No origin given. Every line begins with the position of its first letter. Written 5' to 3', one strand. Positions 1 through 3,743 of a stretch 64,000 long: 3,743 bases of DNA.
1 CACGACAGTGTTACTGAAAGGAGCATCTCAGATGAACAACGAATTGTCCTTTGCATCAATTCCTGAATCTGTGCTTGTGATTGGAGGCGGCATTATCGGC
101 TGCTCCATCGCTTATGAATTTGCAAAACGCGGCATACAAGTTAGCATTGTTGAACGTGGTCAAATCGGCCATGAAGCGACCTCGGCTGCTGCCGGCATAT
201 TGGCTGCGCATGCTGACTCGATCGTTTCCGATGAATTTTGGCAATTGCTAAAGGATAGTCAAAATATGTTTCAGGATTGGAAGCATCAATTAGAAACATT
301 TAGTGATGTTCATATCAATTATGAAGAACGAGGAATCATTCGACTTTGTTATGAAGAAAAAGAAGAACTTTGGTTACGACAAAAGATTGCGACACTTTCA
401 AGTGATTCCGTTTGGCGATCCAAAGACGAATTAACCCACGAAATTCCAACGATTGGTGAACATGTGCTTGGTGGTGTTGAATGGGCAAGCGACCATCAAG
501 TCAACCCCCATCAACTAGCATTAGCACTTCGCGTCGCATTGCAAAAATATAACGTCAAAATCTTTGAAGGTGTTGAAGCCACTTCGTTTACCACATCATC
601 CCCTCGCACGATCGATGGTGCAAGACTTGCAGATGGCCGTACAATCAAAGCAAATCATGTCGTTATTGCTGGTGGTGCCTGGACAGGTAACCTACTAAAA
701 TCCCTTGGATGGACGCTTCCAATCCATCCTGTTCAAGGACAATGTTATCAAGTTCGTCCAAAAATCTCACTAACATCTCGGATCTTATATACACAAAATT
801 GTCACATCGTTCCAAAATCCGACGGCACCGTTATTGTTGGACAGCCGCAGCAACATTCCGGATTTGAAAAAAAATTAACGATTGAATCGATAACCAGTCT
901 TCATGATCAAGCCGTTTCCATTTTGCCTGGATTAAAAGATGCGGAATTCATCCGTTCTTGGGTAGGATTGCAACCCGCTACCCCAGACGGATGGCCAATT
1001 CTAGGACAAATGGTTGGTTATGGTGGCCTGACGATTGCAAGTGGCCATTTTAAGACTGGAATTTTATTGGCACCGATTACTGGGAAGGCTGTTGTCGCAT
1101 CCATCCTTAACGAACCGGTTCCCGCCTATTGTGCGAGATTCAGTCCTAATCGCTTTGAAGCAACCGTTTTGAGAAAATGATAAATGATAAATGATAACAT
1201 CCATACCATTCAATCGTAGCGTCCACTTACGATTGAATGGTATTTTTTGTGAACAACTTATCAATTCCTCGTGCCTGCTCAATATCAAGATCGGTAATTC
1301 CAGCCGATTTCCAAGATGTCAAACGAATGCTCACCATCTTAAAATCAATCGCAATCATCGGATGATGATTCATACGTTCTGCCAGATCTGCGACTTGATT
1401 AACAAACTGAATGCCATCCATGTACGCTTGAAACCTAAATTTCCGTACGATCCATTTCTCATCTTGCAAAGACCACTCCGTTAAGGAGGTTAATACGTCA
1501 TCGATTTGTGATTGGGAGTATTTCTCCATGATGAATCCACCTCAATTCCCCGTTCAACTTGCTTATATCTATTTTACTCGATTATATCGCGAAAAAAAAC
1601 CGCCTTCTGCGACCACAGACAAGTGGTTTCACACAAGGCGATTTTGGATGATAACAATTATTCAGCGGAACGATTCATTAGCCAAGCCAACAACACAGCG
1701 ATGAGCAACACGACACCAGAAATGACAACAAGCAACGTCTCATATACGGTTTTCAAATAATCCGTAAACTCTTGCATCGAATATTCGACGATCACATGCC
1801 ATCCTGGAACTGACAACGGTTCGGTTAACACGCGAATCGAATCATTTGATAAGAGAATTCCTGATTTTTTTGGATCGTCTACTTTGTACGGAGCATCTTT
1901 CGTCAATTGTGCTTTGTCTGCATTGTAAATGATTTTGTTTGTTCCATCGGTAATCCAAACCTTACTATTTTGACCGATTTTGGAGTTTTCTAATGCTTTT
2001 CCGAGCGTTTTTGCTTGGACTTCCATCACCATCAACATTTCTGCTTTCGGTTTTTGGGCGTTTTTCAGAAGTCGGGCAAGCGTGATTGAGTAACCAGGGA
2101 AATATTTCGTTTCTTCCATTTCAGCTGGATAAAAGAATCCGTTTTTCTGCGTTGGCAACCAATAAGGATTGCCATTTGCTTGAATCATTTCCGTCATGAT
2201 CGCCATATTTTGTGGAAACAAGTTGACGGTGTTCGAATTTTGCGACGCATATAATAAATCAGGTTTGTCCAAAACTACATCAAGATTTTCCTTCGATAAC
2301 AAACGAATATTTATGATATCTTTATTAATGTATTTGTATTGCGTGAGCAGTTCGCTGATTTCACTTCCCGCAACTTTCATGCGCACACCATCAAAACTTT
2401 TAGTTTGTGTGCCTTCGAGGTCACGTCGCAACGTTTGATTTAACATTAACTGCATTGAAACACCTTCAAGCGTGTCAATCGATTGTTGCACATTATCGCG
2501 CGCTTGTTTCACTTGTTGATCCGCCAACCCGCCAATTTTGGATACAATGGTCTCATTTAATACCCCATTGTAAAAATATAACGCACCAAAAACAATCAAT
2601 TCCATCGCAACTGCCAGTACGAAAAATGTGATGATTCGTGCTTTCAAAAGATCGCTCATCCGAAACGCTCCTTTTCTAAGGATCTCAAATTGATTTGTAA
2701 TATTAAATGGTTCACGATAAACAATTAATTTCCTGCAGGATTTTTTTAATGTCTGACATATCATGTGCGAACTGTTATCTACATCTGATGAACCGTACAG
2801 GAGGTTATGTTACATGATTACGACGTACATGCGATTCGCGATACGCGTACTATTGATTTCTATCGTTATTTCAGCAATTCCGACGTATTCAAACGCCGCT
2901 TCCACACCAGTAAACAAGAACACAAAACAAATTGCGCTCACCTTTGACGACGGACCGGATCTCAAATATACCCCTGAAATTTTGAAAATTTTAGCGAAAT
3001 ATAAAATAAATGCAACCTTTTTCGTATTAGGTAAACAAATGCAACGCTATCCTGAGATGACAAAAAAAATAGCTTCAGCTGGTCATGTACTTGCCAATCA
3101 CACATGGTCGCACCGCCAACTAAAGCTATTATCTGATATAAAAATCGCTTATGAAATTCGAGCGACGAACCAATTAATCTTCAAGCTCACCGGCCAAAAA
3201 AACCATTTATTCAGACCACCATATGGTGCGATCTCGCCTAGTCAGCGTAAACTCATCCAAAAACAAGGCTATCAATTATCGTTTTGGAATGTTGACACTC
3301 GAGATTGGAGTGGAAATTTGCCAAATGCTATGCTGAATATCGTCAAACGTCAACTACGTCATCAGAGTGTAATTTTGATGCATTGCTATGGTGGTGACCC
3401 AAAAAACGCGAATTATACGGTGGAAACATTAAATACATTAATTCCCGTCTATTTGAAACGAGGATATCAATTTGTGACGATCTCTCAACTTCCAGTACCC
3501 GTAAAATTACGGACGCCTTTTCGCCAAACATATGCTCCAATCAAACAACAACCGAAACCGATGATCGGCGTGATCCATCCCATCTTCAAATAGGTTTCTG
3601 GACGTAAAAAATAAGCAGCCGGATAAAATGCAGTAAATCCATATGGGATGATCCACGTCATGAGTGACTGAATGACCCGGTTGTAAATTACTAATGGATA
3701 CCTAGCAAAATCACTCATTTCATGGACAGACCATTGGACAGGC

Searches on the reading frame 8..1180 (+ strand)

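Call 19: search_protein_families(library=pfam, proteins=[window:8-1180:+], max_evalue=0.001)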
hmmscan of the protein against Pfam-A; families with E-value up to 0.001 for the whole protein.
window:8-1180:+ (390 aa): 10 families
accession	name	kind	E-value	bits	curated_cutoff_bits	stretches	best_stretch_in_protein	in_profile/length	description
PF01266.30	DAO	-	1.3e-63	216.1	27.9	1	22-363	2-351/353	FAD dependent oxidoreductase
PF07992.20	Pyr_redox_2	-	2.7e-10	40.6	26.1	1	11-53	134-176/291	Pyridine nucleotide-disulphide oxidoreductase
PF00890.30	FAD_binding_2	-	4e-08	33.3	20.4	1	22-233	2-212/414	FAD binding domain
PF01134.28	GIDA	-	5.9e-07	29.3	22.1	0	22-50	2-32/391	Glucose inhibited division protein A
PF00070.33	Pyr_redox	-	4.8e-06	27.4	22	1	21-51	1-31/82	Pyridine nucleotide-disulphide oxidoreductase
PF13450.12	NAD_binding_8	-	8.5e-06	26.4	21.9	1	24-59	1-37/68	NAD(P)-binding Rossmann-like domain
PF02737.24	3HCDH_N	-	0.00015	22.2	22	1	22-53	2-33/180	3-hydroxyacyl-CoA dehydrogenase, NAD binding domain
PF12831.13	FAD_oxidored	-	0.00041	20.2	27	0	22-91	2-73/416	FAD dependent oxidoreductase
PF13738.12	Pyr_redox_3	-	0.00049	19.9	30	0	23-55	1-34/305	Pyridine nucleotide-disulphide oxidoreductase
PF03486.20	HI0933_like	-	0.00076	19.4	50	0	21-99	2-78/244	HI0933-like protein Rossmann domain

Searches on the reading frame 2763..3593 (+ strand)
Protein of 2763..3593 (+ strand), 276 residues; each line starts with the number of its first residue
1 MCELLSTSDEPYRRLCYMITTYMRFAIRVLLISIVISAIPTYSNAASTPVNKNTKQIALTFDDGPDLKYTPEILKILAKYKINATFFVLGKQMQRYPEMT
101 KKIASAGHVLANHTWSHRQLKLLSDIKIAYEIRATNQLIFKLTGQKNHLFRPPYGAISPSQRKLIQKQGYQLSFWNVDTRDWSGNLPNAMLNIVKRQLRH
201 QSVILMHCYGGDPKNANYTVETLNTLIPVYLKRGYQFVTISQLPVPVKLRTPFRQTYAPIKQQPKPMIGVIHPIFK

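Call 19: search_protein_families(library=pfam, proteins=[window:2763-3593:+], max_evalue=0.001)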
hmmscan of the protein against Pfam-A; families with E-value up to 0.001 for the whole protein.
window:2763-3593:+ (276 aa): 1 family
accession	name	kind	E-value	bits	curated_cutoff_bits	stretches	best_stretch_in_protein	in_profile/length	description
PF01522.26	Polysacc_deac_1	-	8.7e-38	129.5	23.1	1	51-171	3-122/124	Polysaccharide deacetylase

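Call 36: find_encoding_contigs(protein=window:2814-3593:+, flank=10000, max_places=2)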
Protein window:2814-3593:+ (259 aa): 3 contigs read that carry it; 2 places shown.
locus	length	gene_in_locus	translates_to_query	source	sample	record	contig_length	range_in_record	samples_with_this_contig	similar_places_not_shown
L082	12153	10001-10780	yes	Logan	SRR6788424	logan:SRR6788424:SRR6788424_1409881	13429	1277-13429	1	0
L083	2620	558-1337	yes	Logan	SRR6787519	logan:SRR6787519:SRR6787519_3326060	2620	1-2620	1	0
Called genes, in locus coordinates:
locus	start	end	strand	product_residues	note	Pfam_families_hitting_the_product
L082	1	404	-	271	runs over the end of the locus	PF22435:MRM3-like_sub_bind, PF08032:SpoU_sub_bind, PF00588:SpoU_methylase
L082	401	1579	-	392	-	PF04055:Radical_SAM, PF08756:YfkB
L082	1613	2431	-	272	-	PF02673:BacA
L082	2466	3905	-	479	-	PF02872:5_nucleotid_C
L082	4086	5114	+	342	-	PF00899:ThiF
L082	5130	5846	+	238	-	-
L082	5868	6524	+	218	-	PF01081:Aldolase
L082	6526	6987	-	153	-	PF01934:HepT-like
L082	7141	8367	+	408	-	PF07992:Pyr_redox_2 (weak), PF00070:Pyr_redox (weak), PF00890:FAD_binding_2, PF01134:GIDA (faint), PF01266:DAO, PF13450:NAD_binding_8 (faint)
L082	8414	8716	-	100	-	PF01329:Pterin_4a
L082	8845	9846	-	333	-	PF02743:dCache_1 (weak)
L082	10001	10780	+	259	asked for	PF01522:Polysacc_deac_1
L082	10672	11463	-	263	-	PF06182:ABC2_membrane_6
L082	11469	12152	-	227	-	?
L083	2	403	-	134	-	?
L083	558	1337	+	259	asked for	PF01522:Polysacc_deac_1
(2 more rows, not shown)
